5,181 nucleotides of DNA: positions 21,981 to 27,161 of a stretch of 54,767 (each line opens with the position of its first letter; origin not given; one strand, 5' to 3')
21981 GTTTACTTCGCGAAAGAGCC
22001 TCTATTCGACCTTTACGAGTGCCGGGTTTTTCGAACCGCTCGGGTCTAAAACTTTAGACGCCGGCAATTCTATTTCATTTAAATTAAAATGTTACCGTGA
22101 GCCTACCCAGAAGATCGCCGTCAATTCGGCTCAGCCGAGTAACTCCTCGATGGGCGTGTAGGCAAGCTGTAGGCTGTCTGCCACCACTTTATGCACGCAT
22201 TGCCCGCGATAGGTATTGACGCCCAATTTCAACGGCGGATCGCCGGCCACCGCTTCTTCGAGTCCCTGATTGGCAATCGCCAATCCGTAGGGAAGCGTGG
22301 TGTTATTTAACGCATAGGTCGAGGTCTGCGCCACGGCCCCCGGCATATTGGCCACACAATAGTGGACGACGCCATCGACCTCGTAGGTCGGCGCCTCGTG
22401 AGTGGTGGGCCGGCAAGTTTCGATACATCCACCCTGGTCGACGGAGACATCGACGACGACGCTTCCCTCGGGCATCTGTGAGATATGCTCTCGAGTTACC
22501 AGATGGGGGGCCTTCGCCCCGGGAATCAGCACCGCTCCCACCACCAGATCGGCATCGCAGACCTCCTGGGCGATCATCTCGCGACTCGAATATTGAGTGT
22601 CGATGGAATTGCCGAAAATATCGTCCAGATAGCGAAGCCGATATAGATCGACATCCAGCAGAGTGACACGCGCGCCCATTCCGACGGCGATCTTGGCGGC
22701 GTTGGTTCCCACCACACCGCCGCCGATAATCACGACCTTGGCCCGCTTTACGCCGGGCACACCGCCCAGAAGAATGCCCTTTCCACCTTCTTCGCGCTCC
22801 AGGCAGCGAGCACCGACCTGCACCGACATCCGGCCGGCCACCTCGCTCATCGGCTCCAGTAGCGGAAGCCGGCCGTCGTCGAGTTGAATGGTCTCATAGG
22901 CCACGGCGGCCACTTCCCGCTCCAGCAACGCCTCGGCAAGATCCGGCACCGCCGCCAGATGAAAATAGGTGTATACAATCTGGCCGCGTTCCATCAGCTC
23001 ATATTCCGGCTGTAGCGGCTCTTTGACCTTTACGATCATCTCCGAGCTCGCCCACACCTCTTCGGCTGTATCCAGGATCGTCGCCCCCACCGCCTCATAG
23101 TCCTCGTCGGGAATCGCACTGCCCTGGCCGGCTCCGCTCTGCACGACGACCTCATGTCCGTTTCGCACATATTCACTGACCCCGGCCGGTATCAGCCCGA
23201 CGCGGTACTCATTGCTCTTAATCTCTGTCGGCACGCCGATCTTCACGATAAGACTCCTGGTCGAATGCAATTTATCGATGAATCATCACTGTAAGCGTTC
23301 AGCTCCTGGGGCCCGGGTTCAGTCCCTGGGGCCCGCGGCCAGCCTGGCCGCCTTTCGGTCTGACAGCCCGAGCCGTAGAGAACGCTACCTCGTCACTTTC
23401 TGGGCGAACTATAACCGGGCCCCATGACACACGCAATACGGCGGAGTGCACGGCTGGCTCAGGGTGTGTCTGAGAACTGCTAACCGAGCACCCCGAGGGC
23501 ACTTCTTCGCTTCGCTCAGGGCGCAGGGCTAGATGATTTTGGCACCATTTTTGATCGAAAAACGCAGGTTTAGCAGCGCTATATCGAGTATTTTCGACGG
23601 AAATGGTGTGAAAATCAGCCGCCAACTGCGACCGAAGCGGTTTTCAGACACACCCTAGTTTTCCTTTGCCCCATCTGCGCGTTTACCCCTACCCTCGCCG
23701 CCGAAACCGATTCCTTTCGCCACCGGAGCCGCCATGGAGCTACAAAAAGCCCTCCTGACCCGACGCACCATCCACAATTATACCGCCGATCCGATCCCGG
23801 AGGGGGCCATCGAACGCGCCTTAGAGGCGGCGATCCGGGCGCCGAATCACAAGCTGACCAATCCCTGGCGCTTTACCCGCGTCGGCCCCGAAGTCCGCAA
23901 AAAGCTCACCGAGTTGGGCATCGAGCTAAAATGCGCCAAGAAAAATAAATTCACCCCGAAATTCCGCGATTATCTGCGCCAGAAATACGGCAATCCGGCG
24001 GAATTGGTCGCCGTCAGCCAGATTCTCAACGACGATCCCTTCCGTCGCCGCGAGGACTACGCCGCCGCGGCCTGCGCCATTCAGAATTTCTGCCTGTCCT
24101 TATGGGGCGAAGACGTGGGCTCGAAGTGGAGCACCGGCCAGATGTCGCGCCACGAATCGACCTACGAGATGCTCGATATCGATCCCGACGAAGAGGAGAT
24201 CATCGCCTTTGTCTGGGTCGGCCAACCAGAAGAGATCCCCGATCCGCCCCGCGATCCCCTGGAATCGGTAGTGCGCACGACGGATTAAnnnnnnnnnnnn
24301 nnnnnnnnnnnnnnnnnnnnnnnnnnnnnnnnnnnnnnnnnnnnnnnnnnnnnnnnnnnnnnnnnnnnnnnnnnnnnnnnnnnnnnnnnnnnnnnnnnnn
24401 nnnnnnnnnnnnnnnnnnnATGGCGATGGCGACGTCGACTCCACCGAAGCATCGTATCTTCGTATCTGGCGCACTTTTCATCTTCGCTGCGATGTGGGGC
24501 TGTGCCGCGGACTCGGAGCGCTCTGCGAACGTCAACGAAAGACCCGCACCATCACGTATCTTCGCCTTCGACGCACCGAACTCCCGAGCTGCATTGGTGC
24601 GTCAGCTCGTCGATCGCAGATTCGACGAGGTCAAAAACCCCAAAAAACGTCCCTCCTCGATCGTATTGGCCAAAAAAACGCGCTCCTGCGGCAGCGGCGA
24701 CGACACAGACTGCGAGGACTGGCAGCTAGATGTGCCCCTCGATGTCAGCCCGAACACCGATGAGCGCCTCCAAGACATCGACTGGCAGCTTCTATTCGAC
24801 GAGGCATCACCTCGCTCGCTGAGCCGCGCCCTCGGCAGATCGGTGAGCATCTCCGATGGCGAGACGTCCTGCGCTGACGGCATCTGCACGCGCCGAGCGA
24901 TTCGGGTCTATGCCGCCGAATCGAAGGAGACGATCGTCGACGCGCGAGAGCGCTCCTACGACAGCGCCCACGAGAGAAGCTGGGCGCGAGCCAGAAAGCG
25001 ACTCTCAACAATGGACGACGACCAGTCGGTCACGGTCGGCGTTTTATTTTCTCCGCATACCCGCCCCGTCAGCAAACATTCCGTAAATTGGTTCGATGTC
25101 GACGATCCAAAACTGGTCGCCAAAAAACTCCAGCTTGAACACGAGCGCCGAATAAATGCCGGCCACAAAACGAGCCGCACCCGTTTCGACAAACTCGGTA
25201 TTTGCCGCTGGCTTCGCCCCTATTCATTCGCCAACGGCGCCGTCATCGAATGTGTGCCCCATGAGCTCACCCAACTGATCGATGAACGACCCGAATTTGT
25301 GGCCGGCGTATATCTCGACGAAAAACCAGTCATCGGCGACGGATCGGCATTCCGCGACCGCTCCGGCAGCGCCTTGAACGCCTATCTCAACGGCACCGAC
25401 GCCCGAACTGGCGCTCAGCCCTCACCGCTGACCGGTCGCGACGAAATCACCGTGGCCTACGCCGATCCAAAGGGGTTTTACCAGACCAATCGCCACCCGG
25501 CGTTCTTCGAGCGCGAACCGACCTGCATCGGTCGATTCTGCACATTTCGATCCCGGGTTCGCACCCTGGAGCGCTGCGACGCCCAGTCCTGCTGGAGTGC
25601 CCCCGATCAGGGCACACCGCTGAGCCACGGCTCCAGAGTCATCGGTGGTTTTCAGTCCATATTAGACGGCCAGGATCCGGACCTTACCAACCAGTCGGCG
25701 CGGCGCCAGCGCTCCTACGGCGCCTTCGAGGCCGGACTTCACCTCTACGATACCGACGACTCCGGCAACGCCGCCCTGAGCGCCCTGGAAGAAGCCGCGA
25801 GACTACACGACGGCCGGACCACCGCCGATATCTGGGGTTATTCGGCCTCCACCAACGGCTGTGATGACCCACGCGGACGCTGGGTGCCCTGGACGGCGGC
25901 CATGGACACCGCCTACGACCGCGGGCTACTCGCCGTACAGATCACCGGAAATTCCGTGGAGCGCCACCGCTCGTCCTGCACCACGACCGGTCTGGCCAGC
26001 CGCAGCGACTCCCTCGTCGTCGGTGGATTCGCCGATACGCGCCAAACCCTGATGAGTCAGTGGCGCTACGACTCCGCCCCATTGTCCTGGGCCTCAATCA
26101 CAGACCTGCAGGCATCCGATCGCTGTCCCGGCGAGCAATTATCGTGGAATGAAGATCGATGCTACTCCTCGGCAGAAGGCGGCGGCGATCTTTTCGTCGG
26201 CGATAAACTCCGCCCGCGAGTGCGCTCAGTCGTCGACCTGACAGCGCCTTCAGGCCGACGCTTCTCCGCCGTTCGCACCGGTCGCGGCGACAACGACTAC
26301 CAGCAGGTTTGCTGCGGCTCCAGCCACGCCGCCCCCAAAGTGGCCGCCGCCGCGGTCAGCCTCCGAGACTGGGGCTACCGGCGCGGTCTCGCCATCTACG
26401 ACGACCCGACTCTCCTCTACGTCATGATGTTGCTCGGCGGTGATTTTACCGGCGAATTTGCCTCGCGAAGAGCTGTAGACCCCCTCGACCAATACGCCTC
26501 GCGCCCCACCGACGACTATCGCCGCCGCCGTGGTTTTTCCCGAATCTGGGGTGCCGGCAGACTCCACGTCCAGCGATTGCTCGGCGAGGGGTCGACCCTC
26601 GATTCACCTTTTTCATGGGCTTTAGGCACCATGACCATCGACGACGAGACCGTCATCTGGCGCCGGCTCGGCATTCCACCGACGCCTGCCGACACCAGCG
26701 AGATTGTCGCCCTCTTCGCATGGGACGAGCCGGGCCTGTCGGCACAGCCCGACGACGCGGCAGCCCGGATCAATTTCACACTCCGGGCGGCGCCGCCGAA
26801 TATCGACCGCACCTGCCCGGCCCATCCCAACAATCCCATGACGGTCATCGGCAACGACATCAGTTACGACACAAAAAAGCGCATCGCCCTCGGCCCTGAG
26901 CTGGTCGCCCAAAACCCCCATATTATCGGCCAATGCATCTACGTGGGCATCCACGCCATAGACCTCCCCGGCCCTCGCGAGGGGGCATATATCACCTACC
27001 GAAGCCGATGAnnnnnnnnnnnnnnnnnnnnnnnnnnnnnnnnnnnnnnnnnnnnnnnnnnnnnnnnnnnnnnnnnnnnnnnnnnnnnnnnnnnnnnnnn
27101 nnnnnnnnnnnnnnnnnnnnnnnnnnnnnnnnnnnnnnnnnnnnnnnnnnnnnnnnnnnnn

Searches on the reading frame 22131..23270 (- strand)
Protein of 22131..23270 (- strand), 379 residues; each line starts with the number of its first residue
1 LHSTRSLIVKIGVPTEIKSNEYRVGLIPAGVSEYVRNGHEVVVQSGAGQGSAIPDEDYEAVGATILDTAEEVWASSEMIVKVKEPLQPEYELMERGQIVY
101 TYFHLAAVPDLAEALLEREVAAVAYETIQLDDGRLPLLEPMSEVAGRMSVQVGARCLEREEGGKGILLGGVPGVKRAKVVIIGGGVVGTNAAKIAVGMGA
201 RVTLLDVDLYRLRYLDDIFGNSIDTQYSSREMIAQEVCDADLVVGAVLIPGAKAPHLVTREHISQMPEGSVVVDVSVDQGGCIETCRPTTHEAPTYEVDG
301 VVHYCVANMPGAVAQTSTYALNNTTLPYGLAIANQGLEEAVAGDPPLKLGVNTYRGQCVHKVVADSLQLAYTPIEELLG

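Call 14: search_protein_families(library=pfam, proteins=[window:22131-23270:-])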
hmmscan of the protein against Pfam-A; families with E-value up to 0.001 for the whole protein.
window:22131-23270:- (379 aa): 5 families
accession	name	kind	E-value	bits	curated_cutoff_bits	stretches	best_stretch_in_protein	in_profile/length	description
PF01262.27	AlaDh_PNT_C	-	4.5e-87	291.4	23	1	149-361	1-214/214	Alanine dehydrogenase/PNT, C-terminal domain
PF05222.21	AlaDh_PNT_N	-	9e-49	165.6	30.4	1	12-145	1-136/136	Alanine dehydrogenase/PNT, N-terminal domain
PF02826.25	2-Hacid_dh_C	-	1.9e-05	24.6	25.1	1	174-276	34-127/178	D-isomer specific 2-hydroxyacid dehydrogenase, NAD binding domain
PF07992.20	Pyr_redox_2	-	3.8e-05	23.7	26.1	1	175-221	141-187/291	Pyridine nucleotide-disulphide oxidoreductase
PF00070.33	Pyr_redox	-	5e-05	24.2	22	1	178-228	1-51/82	Pyridine nucleotide-disulphide oxidoreductase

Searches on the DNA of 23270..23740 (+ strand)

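Call 36: search_rna_families(source=window, start=23270, end=23740, threshold=evalue, max_evalue=10)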
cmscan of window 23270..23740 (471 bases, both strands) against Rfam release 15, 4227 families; matches with E-value up to 10: 3.
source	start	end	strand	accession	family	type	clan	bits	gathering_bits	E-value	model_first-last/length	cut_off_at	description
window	23606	23687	+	RF03056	RAGATH-35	Gene; sRNA;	-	15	38.9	5.6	1-87/87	no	RAGATH-35 RNA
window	23562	23634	-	RF02940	COG3860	Cis-reg;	-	10.8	42.5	8.2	1-54/54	no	COG3860 RNA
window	23337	23400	-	RF01142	sR19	Gene; snRNA; snoRNA; CD-box;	-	9.9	45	8.2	1-63/63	no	Small nucleolar RNA sR19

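Call 71: search_dna_similar(query=window:23455-23665:+, collection=plasmids, mode=distant, max_evalue=0.01, max_rows=10)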
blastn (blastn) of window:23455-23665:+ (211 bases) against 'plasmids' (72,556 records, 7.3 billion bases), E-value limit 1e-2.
Records with a match: 1; places in all: 1; records where one place covers at least 80% of the query: 0.
Best place of each record, by identity: 80-90% 1.
By first word of the organism name: Ilyobacter 1.
By predicted mobility (MOB-suite, as given by PLSDB): non-mobilizable 1.
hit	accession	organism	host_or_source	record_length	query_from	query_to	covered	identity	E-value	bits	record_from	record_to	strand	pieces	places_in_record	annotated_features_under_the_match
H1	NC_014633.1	Ilyobacter polytropus DSM 2926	marine mud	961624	33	68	17%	88.9%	4e-3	48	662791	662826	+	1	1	none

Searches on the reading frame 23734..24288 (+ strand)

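Call 14: search_protein_families(library=pfam, proteins=[window:23734-24288:+])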
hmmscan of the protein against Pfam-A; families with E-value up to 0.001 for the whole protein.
window:23734-24288:+ (184 aa): 1 family
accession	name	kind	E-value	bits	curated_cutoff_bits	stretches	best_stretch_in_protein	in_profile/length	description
PF00881.29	Nitroreductase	-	5.6e-21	75.9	23.5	1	8-163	2-166/167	Nitroreductase family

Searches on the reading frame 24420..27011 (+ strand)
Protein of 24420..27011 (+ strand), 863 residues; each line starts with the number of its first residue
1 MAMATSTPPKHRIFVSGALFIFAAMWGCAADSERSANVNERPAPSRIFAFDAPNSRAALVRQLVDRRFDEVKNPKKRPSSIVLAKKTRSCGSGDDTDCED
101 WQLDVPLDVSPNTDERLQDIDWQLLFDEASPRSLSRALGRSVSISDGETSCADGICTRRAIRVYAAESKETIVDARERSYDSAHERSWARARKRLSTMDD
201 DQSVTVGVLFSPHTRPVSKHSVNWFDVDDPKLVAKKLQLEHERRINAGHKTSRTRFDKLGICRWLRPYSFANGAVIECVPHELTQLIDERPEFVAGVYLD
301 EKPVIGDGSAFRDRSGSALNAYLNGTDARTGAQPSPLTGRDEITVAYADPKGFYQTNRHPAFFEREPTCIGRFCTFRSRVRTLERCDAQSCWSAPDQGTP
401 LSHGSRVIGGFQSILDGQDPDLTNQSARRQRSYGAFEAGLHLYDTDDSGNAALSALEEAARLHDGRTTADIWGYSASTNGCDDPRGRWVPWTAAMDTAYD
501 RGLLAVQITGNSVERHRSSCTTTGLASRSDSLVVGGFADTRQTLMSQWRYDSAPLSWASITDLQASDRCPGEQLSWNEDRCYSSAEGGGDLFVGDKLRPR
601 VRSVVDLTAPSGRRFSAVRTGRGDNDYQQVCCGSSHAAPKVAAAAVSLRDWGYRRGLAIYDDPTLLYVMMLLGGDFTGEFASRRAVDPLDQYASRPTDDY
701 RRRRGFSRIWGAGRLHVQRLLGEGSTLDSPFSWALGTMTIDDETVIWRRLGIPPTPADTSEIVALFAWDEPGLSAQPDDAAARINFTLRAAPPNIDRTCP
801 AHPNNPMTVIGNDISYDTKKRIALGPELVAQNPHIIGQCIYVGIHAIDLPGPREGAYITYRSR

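Call 14: search_protein_families(library=pfam, proteins=[window:24420-27011:+])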
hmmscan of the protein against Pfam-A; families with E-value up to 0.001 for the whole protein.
window:24420-27011:+ (863 aa): 1 family
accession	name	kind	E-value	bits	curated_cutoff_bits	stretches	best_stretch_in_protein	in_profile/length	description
PF00082.27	Peptidase_S8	-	7.3e-05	22.7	21.8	1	434-648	77-253/288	Subtilase family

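Call 18: find_homologous_proteins(query=window:24420-27011:+)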
Query window:24420-27011:+ (863 aa): 4 proteins with E <= 0.001 among 8000 candidates.
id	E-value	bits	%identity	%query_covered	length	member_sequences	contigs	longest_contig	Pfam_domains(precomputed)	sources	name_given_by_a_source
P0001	0.0e+0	2005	100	100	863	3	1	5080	-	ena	-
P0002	3.1e-257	874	50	95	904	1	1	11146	-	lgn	-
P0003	1.7e-211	723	44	94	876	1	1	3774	-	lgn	-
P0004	5.5e-208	711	44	94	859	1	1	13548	-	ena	-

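Call 19: find_encoding_contigs(protein=P0002, flank=10000)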
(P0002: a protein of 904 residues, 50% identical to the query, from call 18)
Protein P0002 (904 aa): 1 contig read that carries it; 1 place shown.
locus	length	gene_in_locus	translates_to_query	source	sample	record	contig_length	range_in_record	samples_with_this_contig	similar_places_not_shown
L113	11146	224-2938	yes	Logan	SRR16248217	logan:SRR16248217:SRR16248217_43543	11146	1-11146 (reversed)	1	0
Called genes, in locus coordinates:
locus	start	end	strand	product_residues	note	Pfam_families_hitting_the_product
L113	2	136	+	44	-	?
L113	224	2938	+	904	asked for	-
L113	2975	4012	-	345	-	PF13145:Rotamase_2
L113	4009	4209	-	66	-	-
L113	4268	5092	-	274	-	-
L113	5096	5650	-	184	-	-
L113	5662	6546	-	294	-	PF13453:Zn_ribbon_TFIIB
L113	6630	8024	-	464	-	PF07992:Pyr_redox_2, PF13450:NAD_binding_8 (weak)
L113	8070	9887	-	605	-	PF08439:Peptidase_M3_N (weak), PF01432:Peptidase_M3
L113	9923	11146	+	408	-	?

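Call 20: find_encoding_contigs(protein=P0004, flank=10000)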
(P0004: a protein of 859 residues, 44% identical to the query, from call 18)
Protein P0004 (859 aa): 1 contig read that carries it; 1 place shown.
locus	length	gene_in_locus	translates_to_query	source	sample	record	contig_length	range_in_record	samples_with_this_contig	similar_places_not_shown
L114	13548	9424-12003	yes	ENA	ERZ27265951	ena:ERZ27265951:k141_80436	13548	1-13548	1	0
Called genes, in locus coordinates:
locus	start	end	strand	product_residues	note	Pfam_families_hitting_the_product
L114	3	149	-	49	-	?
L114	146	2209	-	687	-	PF05378:Hydant_A_N, PF01968:Hydantoinase_A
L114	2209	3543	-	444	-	PF02812:ELFV_dehydrog_N, PF00208:ELFV_dehydrog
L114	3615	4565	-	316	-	-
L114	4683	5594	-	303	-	-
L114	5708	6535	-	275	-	PF13490:zf-HC2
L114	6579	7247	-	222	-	PF04542:Sigma70_r2, PF08281:Sigma70_r4_2, PF04545:Sigma70_r4 (faint)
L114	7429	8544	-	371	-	PF05222:AlaDh_PNT_N, PF02826:2-Hacid_dh_C (faint), PF01262:AlaDh_PNT_C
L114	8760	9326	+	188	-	PF00881:Nitroreductase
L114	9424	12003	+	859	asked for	-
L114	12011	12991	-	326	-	-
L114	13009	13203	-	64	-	-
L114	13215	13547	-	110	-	?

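Call 21: find_encoding_contigs(protein=P0003, flank=10000)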
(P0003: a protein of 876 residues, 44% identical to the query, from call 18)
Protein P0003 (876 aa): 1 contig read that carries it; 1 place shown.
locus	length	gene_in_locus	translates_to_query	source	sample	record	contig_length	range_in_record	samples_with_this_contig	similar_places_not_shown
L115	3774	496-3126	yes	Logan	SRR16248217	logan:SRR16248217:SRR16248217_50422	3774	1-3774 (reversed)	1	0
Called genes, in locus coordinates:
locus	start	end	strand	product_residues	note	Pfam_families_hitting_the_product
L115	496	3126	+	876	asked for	-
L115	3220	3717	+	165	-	-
